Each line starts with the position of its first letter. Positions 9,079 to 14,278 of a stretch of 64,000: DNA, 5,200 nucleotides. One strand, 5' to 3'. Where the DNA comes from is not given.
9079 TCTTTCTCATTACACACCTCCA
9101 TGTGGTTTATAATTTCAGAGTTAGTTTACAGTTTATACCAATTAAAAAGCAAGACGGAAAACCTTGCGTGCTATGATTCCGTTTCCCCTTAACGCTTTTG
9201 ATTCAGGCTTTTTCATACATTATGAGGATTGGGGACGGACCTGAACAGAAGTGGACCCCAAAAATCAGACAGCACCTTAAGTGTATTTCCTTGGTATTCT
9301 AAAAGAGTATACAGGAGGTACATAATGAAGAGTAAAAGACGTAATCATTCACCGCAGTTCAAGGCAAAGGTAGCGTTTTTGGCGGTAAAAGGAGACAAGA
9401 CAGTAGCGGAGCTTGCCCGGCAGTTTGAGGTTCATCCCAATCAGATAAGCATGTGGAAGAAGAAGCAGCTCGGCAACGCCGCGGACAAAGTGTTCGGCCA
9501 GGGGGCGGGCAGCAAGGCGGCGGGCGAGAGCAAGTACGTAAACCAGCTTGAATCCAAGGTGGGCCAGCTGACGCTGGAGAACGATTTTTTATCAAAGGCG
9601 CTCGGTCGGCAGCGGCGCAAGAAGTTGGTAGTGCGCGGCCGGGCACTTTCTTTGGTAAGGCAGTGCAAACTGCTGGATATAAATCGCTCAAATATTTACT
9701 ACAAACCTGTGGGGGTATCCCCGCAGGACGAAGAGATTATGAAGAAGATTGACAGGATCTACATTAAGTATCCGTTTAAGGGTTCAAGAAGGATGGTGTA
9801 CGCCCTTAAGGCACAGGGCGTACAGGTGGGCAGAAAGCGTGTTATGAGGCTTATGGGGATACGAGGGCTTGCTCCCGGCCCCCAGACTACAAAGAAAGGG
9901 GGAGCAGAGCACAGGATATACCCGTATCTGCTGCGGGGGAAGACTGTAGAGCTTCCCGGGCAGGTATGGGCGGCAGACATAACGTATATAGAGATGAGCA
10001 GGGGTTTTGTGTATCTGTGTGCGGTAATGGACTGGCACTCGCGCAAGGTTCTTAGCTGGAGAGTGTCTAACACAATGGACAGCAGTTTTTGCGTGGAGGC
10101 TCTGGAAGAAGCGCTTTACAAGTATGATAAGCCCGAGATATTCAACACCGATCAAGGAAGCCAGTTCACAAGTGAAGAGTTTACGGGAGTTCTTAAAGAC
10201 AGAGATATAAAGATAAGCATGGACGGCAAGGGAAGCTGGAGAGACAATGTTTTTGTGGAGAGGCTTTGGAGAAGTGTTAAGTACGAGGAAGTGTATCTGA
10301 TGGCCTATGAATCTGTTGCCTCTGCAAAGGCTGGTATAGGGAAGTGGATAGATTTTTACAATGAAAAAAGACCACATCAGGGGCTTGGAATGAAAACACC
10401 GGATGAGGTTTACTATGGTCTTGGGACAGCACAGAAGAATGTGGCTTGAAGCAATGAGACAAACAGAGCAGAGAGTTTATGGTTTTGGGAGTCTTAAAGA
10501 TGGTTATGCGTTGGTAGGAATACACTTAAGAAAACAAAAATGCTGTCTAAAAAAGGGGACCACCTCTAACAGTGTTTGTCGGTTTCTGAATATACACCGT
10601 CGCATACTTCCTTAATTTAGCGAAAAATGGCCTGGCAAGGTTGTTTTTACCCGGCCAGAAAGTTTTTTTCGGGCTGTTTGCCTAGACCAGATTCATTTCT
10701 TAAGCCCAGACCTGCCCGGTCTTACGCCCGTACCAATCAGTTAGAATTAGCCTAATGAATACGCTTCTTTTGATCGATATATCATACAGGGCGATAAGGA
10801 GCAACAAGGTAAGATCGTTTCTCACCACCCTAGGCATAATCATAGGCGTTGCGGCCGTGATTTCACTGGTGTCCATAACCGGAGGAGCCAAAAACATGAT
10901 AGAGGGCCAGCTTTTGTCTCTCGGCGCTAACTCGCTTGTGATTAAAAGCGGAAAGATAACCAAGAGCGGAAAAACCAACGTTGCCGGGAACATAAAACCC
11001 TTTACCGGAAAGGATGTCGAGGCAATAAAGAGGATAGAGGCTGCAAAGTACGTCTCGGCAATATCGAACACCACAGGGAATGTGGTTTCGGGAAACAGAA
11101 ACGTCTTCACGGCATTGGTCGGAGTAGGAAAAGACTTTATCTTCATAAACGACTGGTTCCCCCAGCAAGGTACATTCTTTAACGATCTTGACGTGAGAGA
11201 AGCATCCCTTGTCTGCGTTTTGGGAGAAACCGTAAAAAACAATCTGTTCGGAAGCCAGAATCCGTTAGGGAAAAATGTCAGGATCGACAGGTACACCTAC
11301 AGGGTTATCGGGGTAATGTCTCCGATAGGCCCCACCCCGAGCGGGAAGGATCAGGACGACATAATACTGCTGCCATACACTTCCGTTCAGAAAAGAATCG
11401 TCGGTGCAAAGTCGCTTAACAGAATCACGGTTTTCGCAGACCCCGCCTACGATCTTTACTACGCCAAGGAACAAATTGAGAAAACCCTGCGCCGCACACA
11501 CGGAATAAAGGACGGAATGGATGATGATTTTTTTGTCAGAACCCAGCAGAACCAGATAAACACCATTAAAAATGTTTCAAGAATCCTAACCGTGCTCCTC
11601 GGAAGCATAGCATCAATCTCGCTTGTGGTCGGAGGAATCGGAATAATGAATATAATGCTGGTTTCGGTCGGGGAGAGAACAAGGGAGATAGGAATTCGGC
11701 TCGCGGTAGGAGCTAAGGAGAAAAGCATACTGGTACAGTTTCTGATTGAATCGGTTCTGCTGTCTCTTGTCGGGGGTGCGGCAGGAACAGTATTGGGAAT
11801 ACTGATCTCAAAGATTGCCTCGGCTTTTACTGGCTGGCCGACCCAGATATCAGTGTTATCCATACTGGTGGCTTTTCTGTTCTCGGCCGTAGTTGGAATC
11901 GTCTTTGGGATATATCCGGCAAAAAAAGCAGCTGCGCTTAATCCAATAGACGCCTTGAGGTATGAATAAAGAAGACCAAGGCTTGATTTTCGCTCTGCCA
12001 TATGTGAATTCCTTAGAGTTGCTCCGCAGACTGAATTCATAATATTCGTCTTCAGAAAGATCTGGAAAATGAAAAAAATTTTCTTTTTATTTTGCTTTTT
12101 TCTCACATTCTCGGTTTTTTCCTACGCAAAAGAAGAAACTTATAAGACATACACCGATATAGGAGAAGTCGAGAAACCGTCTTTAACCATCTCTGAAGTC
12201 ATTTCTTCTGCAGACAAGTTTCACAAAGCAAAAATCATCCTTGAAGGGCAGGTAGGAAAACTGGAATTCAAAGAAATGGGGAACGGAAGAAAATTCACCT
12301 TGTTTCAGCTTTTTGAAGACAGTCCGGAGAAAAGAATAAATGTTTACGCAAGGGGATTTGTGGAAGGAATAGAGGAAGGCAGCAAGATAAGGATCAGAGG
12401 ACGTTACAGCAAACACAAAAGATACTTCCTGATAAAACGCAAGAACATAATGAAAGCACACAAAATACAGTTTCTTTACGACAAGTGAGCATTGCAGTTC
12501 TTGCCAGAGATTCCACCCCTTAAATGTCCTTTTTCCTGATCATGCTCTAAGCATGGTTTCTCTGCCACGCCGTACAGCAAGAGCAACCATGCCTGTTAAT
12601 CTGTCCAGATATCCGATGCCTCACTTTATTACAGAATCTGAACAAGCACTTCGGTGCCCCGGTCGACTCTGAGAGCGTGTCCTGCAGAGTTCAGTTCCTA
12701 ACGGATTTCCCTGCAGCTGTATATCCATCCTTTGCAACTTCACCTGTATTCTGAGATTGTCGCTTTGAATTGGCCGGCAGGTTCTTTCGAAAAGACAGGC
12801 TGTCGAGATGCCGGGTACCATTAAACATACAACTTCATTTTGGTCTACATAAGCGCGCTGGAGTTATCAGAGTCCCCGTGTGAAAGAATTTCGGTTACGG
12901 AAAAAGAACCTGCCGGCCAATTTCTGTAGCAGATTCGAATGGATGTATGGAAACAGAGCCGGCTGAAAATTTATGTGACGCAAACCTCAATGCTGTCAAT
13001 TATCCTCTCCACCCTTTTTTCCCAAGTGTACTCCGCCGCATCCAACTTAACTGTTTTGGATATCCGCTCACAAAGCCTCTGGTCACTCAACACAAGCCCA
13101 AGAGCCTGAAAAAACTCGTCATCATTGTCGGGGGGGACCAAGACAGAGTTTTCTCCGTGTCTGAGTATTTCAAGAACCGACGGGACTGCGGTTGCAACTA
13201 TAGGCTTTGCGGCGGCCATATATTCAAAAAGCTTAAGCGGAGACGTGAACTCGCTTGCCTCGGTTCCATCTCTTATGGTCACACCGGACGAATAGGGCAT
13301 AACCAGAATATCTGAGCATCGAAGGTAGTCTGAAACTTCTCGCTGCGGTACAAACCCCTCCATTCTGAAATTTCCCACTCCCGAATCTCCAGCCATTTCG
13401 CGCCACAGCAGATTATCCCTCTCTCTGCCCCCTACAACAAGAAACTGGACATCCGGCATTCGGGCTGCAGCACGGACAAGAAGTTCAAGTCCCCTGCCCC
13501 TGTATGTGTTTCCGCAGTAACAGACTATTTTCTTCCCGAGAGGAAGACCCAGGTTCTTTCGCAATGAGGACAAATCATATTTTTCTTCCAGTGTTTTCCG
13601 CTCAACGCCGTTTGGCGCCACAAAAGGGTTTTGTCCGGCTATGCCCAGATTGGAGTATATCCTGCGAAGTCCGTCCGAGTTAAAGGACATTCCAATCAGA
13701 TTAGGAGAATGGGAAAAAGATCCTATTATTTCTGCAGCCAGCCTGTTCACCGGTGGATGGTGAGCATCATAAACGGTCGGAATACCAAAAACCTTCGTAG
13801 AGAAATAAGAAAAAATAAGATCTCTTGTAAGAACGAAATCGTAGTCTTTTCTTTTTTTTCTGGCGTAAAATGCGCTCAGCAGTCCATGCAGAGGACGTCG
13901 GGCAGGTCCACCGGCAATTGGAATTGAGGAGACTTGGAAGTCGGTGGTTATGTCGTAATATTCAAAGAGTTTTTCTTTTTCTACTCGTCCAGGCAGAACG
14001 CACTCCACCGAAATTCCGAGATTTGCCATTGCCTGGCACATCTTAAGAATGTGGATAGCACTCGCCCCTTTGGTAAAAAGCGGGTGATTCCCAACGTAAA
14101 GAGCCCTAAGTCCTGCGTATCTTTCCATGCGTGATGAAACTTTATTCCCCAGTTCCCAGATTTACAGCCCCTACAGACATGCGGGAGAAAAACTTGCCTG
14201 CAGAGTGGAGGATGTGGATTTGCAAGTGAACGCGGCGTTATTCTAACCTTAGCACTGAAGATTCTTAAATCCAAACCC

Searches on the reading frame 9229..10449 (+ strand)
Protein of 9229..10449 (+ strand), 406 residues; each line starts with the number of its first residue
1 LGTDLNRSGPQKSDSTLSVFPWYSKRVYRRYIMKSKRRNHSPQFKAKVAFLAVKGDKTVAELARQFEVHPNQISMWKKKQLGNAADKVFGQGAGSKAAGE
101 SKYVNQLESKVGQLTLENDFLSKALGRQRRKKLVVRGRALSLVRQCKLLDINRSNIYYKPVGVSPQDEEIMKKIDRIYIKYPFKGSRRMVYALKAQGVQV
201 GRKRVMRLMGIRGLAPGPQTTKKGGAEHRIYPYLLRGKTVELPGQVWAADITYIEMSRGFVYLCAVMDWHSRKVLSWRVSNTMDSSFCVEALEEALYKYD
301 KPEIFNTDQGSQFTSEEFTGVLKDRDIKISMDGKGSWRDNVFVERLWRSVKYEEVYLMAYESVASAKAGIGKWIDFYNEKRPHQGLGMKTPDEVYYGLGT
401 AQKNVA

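Call 22: search_protein_families(library=pfam, proteins=[window:9229-10449:+], max_evalue=0.0001)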
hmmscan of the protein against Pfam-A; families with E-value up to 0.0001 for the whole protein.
window:9229-10449:+ (406 aa): 4 families
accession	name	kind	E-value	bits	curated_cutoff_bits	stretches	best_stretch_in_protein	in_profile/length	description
PF00665.32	rve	-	6.4e-25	87.8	32.6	1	243-335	4-100/102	Integrase core domain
PF13683.12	rve_3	-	5.4e-16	58.5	26.5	1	326-391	2-67/67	Integrase core domain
PF13276.12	HTH_21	-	2.4e-11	44.2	28.1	1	166-215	2-53/60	HTH-like domain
PF01527.26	HTH_Tnp_1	-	3e-08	34.2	24.1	1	36-81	3-48/75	Transposase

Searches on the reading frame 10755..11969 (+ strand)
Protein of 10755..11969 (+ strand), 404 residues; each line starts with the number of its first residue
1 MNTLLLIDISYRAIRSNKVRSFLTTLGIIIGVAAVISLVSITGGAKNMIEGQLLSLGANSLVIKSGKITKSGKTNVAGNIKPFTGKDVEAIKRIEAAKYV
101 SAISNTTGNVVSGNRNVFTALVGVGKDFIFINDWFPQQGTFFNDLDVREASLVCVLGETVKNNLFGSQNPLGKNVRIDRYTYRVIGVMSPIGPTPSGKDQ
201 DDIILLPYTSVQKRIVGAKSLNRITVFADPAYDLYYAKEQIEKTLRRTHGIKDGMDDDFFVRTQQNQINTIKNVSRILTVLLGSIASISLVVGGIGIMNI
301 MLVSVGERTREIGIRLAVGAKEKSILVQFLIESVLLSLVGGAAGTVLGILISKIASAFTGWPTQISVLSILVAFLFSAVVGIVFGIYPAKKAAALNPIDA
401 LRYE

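Call 22: search_protein_families(library=pfam, proteins=[window:10755-11969:+], max_evalue=0.0001)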
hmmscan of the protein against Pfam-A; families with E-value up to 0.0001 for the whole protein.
window:10755-11969:+ (404 aa): 2 families
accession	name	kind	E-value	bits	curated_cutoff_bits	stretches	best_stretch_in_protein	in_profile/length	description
PF12704.14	MacB_PCD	-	7.1e-42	144.5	27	1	21-243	1-206/207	MacB-like periplasmic core domain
PF02687.27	FtsX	-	1.9e-19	70.3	25.5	1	284-397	2-120/120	FtsX-like permease C-terminal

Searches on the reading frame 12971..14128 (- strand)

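Call 22: search_protein_families(library=pfam, proteins=[window:12971-14128:-], max_evalue=0.0001)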
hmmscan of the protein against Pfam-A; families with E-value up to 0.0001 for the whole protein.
window:12971-14128:- (385 aa): 4 families
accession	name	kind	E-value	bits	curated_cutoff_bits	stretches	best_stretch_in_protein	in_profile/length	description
PF13692.12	Glyco_trans_1_4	-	3.4e-23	82.9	27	1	200-349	2-142/142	Glycosyl transferases group 1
PF00534.26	Glycos_transf_1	-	2.1e-22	79.9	26.4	1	189-360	5-169/172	Glycosyl transferases group 1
PF13524.12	Glyco_trans_1_2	-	3.5e-10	40.4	25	1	215-378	3-144/144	Glycosyl transferase-like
PF13439.12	Glyco_transf_4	-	3.9e-06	27.4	28.5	1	24-176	5-167/170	Glycosyltransferase Family 4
